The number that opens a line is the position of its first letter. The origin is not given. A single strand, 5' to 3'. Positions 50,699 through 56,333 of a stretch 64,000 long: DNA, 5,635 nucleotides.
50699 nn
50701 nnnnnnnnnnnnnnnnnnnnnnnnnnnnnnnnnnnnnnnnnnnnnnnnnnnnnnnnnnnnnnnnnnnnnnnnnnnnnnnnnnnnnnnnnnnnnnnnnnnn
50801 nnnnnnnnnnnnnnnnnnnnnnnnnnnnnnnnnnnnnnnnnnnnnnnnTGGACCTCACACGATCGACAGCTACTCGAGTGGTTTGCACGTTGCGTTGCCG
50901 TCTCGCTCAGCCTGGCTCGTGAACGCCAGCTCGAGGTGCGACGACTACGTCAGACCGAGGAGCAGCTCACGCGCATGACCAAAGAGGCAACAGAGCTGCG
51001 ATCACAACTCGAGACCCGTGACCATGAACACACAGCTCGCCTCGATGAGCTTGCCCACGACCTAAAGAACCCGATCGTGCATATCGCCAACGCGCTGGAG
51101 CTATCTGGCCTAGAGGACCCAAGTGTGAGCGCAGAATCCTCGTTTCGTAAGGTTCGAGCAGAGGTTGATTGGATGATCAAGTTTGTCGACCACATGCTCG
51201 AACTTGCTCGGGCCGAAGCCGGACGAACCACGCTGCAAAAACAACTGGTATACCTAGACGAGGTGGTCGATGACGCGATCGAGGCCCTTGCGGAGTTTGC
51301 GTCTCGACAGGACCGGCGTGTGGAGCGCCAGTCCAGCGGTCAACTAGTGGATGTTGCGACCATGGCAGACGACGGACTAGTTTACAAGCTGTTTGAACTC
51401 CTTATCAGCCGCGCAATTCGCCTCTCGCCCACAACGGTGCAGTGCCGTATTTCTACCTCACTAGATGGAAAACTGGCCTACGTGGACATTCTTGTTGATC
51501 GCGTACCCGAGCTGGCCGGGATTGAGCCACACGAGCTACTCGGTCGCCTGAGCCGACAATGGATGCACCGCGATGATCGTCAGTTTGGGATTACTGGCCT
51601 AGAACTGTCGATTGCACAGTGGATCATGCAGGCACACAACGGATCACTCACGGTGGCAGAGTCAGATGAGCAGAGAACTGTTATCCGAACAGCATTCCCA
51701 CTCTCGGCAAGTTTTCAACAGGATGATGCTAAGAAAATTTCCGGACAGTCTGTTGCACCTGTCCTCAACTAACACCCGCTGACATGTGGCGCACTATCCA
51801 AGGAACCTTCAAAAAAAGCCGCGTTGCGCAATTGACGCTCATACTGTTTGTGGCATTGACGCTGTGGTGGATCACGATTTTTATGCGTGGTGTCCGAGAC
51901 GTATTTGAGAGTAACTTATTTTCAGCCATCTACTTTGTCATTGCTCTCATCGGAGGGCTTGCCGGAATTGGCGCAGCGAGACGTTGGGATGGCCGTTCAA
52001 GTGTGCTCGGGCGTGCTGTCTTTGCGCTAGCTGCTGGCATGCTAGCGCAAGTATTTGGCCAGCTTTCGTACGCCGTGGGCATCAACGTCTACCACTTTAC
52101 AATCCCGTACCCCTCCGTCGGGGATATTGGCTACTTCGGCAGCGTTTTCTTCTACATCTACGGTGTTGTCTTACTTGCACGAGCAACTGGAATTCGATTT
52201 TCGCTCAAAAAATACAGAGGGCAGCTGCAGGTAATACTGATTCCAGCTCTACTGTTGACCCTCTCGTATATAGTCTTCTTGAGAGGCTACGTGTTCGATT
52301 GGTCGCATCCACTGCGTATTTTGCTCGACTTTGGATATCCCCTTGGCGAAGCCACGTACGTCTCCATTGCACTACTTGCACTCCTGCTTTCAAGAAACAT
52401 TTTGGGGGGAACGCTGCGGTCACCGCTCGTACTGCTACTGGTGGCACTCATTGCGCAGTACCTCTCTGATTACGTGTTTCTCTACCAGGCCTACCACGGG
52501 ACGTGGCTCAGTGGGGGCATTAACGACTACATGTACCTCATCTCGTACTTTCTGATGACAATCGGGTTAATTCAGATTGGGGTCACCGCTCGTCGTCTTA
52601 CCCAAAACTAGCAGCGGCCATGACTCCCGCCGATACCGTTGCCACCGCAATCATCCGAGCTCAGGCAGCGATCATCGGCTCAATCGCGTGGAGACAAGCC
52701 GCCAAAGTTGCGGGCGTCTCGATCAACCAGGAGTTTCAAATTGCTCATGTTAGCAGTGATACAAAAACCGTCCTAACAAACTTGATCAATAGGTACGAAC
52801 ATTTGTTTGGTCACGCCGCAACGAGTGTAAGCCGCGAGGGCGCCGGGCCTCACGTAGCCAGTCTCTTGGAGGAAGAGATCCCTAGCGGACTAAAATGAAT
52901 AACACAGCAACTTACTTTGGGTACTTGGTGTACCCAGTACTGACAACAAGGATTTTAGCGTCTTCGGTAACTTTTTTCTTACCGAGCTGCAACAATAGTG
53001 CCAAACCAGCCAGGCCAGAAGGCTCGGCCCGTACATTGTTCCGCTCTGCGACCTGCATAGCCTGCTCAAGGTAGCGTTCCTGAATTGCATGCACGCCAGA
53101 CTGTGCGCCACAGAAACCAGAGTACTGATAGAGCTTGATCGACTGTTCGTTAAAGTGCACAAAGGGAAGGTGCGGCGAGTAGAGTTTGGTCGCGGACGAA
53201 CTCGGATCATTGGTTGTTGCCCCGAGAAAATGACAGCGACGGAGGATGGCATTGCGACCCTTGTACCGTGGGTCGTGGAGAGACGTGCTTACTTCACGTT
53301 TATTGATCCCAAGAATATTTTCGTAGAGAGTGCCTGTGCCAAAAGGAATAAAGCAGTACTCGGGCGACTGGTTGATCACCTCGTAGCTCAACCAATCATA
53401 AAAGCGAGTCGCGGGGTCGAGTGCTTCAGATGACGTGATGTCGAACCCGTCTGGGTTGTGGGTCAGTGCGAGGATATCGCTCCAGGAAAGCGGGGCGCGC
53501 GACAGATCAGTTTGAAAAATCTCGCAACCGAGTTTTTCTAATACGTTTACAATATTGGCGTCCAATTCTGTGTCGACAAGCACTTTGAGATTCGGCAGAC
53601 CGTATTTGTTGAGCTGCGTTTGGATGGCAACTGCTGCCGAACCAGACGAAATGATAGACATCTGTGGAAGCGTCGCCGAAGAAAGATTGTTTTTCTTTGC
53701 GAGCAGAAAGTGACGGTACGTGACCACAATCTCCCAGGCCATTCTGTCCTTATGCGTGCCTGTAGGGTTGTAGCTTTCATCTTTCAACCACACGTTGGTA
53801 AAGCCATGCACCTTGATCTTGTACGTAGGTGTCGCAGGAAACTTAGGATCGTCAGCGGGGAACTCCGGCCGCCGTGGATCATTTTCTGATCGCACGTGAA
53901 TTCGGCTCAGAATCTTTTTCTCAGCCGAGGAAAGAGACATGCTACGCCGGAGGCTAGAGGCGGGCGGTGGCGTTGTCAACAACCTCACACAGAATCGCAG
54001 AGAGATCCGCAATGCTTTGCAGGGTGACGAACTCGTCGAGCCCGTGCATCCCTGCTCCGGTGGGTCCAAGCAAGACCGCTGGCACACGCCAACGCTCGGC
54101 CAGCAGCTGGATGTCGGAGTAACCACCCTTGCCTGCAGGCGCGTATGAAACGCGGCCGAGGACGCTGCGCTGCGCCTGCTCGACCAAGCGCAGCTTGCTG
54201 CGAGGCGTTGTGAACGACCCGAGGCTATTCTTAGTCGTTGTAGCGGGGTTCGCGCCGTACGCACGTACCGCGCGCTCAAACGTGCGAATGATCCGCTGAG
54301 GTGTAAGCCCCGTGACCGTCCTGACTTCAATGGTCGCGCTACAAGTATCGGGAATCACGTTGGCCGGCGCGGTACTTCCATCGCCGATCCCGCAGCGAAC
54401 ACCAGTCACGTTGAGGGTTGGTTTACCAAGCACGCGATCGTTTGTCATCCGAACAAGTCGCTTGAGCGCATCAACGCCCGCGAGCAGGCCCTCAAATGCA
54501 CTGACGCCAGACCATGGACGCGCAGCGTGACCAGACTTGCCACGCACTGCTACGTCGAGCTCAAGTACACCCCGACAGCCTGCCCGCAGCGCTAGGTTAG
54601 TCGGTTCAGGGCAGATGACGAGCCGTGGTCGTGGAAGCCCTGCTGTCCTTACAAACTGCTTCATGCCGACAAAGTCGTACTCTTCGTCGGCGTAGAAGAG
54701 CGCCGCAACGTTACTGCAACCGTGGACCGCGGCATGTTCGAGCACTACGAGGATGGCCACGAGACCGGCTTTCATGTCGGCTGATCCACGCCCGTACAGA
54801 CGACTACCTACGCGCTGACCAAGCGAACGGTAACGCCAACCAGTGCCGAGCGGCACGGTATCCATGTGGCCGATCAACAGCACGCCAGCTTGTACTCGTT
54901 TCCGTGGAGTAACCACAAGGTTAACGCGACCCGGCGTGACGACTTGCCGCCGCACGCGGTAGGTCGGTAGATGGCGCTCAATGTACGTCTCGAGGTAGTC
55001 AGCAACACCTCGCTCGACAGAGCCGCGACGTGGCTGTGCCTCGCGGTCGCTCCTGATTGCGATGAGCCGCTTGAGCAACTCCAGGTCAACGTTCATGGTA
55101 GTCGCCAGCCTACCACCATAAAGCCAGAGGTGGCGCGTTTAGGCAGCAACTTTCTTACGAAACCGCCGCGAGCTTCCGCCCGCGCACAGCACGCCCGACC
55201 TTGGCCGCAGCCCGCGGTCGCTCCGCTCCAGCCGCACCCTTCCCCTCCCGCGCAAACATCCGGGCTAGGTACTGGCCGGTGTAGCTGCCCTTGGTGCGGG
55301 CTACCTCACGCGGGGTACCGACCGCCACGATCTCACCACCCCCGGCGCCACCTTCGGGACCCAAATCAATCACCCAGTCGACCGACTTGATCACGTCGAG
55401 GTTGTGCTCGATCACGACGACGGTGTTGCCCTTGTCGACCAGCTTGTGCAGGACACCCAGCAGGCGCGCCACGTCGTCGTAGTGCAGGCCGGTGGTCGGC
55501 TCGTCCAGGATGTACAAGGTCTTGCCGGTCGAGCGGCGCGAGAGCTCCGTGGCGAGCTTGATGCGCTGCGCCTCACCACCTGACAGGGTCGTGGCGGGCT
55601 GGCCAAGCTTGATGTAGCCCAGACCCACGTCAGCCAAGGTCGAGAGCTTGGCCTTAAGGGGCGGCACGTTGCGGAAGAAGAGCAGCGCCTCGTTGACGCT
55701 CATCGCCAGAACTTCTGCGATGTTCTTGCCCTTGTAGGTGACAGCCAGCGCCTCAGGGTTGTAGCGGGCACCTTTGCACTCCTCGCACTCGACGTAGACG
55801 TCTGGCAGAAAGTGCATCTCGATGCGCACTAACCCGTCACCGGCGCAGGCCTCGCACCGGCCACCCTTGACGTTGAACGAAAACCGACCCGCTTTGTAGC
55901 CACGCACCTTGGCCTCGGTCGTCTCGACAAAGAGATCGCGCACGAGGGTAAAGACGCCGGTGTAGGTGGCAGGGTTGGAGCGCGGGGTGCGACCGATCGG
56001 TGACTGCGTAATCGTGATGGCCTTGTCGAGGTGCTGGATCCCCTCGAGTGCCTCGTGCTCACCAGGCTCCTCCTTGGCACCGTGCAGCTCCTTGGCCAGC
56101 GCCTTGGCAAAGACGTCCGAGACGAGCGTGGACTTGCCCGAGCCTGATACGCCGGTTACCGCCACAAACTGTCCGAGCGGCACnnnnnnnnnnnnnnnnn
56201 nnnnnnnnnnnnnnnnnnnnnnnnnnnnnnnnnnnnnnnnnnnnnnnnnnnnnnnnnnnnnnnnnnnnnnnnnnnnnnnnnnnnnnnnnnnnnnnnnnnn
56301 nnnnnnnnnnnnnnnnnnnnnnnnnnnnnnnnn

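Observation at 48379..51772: Two overlapping histidine kinases with complementary defects (no phospho-His in one, degenerate ATP site in the other)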

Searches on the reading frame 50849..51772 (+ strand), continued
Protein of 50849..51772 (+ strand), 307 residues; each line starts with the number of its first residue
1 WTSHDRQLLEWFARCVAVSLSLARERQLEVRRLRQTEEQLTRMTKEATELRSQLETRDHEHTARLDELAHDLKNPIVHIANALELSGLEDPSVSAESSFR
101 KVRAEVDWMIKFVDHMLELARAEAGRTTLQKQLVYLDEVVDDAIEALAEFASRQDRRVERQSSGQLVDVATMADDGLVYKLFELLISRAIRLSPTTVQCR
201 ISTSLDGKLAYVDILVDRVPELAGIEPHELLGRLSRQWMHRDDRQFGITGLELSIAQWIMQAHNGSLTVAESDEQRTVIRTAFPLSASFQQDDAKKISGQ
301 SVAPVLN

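Call 79: search_protein_families(library=pfam, proteins=[L116:3968-6004:+, L120:890-3121:+, L119:4655-6004:+, L118:701-2776:+, P0165, P0166, L119:3040-3816:+, L119:3826-4617:+], max_evalue=0.1)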
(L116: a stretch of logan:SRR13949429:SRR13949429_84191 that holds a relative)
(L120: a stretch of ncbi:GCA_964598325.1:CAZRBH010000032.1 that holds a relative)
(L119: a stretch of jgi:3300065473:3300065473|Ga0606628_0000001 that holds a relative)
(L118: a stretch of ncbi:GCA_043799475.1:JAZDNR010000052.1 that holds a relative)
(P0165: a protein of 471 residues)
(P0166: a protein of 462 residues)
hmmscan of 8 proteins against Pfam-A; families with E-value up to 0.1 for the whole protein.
L116:3968-6004:+ (678 aa): 4 families
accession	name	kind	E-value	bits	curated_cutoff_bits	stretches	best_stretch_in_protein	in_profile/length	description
PF02518.31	HATPase_c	-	1e-26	94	26.4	1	561-667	3-109/111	Histidine kinase-, DNA gyrase B-, and HSP90-like ATPase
PF13581.12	HATPase_c_2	-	0.0019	18.7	27.4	1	565-645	33-112/127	Histidine kinase-like ATPase domain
PF00512.31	HisKA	-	0.0037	17.7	26.9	1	455-512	2-63/66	His Kinase A (phospho-acceptor) domain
PF14501.12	HATPase_c_5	-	0.01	16.2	22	1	564-650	10-87/102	GHKL domain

L120:890-3121:+ (743 aa): 5 families
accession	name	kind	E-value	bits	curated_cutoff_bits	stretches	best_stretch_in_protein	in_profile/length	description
PF02518.31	HATPase_c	-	4.6e-26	91.9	26.4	1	608-714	3-109/111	Histidine kinase-, DNA gyrase B-, and HSP90-like ATPase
PF16927.11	HisKA_7TM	-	2e-05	25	28.6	1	14-235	2-222/224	N-terminal 7TM region of histidine kinase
PF00512.31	HisKA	-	0.0059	17.1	26.9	1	502-553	2-57/66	His Kinase A (phospho-acceptor) domain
PF14501.12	HATPase_c_5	-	0.045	14.1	22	1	611-701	10-91/102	GHKL domain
PF24360.1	DUF7516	-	0.09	13.3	27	0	565-596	17-48/87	Domain of unknown function (DUF7516)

L119:4655-6004:+ (449 aa): 5 families
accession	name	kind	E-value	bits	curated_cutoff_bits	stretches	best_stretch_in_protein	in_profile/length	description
PF02518.31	HATPase_c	-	5.7e-26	91.6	26.4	1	340-445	4-109/111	Histidine kinase-, DNA gyrase B-, and HSP90-like ATPase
PF13581.12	HATPase_c_2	-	9.4e-05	22.9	27.4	1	350-423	40-112/127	Histidine kinase-like ATPase domain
PF00600.24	Flu_NS1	-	0.013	15.6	25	1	294-364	22-91/217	Influenza non-structural protein (NS1)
PF00512.31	HisKA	-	0.033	14.7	26.9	1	232-284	2-58/66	His Kinase A (phospho-acceptor) domain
PF14501.12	HATPase_c_5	-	0.068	13.5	22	0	346-428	14-87/102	GHKL domain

L118:701-2776:+ (691 aa): 5 families
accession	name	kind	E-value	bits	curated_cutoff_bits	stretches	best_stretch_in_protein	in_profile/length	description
PF02518.31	HATPase_c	-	4.6e-27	95.1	26.4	1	579-686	3-110/111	Histidine kinase-, DNA gyrase B-, and HSP90-like ATPase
PF00512.31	HisKA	-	0.0002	21.8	26.9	1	472-523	2-57/66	His Kinase A (phospho-acceptor) domain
PF13581.12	HATPase_c_2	-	0.00023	21.6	27.4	1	582-680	32-124/127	Histidine kinase-like ATPase domain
PF14501.12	HATPase_c_5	-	0.00056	20.2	22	1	578-671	2-90/102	GHKL domain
PF02424.20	ApbE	-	0.076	13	25.6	0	259-315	104-160/266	ApbE family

P0165 (471 aa): 2 families
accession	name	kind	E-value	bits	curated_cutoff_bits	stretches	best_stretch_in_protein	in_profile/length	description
PF00512.31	HisKA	-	6.5e-07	29.7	26.9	1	228-288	8-66/66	His Kinase A (phospho-acceptor) domain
PF02518.31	HATPase_c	-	0.00017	22.4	26.4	1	338-449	2-110/111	Histidine kinase-, DNA gyrase B-, and HSP90-like ATPase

P0166 (462 aa): 2 families
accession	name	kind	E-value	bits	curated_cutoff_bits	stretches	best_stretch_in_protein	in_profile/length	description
PF00512.31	HisKA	-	0.0014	19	26.9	1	228-286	8-66/66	His Kinase A (phospho-acceptor) domain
PF02518.31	HATPase_c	-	0.03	15.2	26.4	1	379-446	43-109/111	Histidine kinase-, DNA gyrase B-, and HSP90-like ATPase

L119:3040-3816:+ (258 aa): 2 families
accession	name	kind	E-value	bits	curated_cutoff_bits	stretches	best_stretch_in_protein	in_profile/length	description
PF16927.11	HisKA_7TM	-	0.0013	19.1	28.6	1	14-225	2-212/224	N-terminal 7TM region of histidine kinase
PF07695.17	7TMR-DISM_7TM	-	0.076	13.4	29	1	14-121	8-113/205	7TM diverse intracellular signalling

L119:3826-4617:+ (263 aa): 2 families
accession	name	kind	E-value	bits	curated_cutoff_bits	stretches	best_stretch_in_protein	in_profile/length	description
PF16927.11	HisKA_7TM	-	8e-05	23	28.6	1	17-236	4-221/224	N-terminal 7TM region of histidine kinase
PF11377.13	DUF3180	-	0.062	14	28.4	1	5-56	24-72/135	Protein of unknown function (DUF3180)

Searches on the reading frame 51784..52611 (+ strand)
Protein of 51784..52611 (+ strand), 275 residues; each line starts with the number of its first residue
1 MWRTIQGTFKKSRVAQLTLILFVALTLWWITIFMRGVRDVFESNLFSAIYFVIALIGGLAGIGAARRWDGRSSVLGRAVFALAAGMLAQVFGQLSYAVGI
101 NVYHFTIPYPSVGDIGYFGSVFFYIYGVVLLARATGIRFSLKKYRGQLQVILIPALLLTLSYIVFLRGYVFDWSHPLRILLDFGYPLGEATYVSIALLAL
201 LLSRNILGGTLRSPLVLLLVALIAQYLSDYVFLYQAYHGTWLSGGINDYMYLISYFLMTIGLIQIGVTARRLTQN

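Call 3: search_protein_families(library=pfam, proteins=[window:51784-52611:+], max_evalue=0.1)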
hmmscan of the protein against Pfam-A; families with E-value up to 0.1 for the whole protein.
window:51784-52611:+ (275 aa): 0 families

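Call 4: search_protein_families(library=ncbifam, proteins=[window:51784-52611:+], max_evalue=0.1)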
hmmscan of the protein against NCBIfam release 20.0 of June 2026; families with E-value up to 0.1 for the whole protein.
window:51784-52611:+ (275 aa): 0 families

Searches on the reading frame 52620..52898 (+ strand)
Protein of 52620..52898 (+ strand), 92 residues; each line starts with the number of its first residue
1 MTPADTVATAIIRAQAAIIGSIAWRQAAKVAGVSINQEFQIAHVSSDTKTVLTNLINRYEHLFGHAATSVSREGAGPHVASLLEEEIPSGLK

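Call 3: search_protein_families(library=pfam, proteins=[window:52620-52898:+], max_evalue=0.1)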
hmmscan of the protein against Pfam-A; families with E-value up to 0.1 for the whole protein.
window:52620-52898:+ (92 aa): 0 families

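Call 4: search_protein_families(library=ncbifam, proteins=[window:52620-52898:+], max_evalue=0.1)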
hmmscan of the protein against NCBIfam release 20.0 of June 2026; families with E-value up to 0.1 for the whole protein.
window:52620-52898:+ (92 aa): 0 families

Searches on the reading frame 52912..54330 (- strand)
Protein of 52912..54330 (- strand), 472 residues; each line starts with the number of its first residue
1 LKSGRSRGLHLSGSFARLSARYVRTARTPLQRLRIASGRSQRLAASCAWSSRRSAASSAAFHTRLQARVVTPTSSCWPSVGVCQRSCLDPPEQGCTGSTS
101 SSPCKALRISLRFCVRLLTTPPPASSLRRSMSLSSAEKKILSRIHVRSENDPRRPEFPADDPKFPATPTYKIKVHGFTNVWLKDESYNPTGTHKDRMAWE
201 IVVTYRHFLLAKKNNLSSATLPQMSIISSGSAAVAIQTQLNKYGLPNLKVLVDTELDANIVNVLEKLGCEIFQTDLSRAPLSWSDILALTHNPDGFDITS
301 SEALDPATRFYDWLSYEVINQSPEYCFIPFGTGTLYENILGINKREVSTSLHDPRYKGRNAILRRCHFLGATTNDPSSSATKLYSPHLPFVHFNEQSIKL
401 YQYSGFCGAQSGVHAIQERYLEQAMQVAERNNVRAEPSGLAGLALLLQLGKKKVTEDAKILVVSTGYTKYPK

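Call 3: search_protein_families(library=pfam, proteins=[window:52912-54330:-], max_evalue=0.1)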
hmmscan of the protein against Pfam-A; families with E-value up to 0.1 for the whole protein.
window:52912-54330:- (472 aa): 1 family
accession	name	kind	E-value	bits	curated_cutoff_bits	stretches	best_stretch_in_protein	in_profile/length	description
PF00291.31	PALP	-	7.8e-16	58.7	35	1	177-466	16-295/295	Pyridoxal-phosphate dependent enzyme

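Call 4: search_protein_families(library=ncbifam, proteins=[window:52912-54330:-], max_evalue=0.1)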
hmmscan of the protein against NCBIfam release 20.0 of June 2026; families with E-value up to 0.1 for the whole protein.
window:52912-54330:- (472 aa): 11 families
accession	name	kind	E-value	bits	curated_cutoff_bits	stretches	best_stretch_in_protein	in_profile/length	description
NF004996.0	PRK06381.1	equivalog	4.7e-06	25.8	266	1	174-335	27-179/319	threonine synthase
NF004170.0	PRK05638.1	equivalog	5.8e-05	21.8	421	1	178-333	80-222/442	threonine synthase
NF005035.0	PRK06450.1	equivalog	7.5e-05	21.7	301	1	178-336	65-209/338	threonine synthase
NF006205.0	PRK08329.1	equivalog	0.00012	21.2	358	1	163-338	61-220/347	threonine synthase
TIGR03945.1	PLP_SbnA_fam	equivalog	0.00036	19.7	349.95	1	178-272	22-108/304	2,3-diaminopropionate biosynthesis protein SbnA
NF006050.0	PRK08197.1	equivalog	0.00083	18.2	303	1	173-202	91-120/406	threonine synthase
TIGR00260.1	thrC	equivalog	0.0016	17.6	167.1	1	171-252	32-102/340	threonine synthase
TIGR01136.1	cysKM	subfamily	0.017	14.5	344.15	1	167-205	8-48/299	cysteine synthase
TIGR01138.1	cysM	equivalog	0.05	13.1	394.2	1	178-204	23-49/290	cysteine synthase B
NF052478.1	CystDsulMYC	equivalog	0.075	12.3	600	0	178-270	37-121/354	L-cysteine desulfhydrase Cds1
TIGR01139.1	cysK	equivalog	0.087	12.1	350.95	0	167-272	8-107/298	cysteine synthase A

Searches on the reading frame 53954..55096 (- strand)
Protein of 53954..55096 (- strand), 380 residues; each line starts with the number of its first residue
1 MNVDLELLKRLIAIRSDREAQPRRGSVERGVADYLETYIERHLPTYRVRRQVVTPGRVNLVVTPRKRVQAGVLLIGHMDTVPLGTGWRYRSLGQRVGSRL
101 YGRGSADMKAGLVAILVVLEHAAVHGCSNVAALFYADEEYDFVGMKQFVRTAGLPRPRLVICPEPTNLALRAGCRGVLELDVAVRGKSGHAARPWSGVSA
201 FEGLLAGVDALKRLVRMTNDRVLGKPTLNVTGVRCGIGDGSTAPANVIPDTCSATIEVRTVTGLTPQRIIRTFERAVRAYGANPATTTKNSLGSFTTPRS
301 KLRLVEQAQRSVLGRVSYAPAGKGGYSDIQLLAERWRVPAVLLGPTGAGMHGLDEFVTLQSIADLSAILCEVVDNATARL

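Call 3: search_protein_families(library=pfam, proteins=[window:53954-55096:-], max_evalue=0.1)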
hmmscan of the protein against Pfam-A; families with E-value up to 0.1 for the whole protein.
window:53954-55096:- (380 aa): 3 families
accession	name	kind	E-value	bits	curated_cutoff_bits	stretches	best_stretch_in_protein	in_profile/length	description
PF01546.33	Peptidase_M20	-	1.6e-22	80.8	24.6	1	73-374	1-205/206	Peptidase family M20/M25/M40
PF07687.19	M20_dimer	-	1.3e-15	57.7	21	1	175-280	4-102/107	Peptidase dimerisation domain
PF04389.22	Peptidase_M28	-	0.011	15.9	21.3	1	64-152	6-81/193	Peptidase family M28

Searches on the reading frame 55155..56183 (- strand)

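Call 10: search_protein_families(library=pfam, proteins=[window:55155-56183:-], max_evalue=0.01)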
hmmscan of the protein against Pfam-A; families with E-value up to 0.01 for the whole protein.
window:55155-56183:- (342 aa): 6 families
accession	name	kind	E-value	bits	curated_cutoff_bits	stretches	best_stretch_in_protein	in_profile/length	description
PF00005.33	ABC_tran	-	8.6e-10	39.8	25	1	182-231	91-137/137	ABC transporter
PF13304.12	AAA_21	-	7e-06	26.8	27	1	196-257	234-295/304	AAA domain, putative AbiEii toxin, Type IV TA system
PF02463.25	SMC_N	-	0.00019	21.4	40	0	154-271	135-208/220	RecF/RecN/SMC N terminal domain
PF13191.12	AAA_16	-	0.00043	21.2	32.6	1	5-31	25-51/167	AAA ATPase domain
PF25199.1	nSTAND_NTPase5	-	0.0051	17.1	34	0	6-31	43-69/145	Novel STAND NTPase 5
PF13555.12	AAA_29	-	0.0098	16.1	27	0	7-21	25-39/61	P-loop containing region of AAA domain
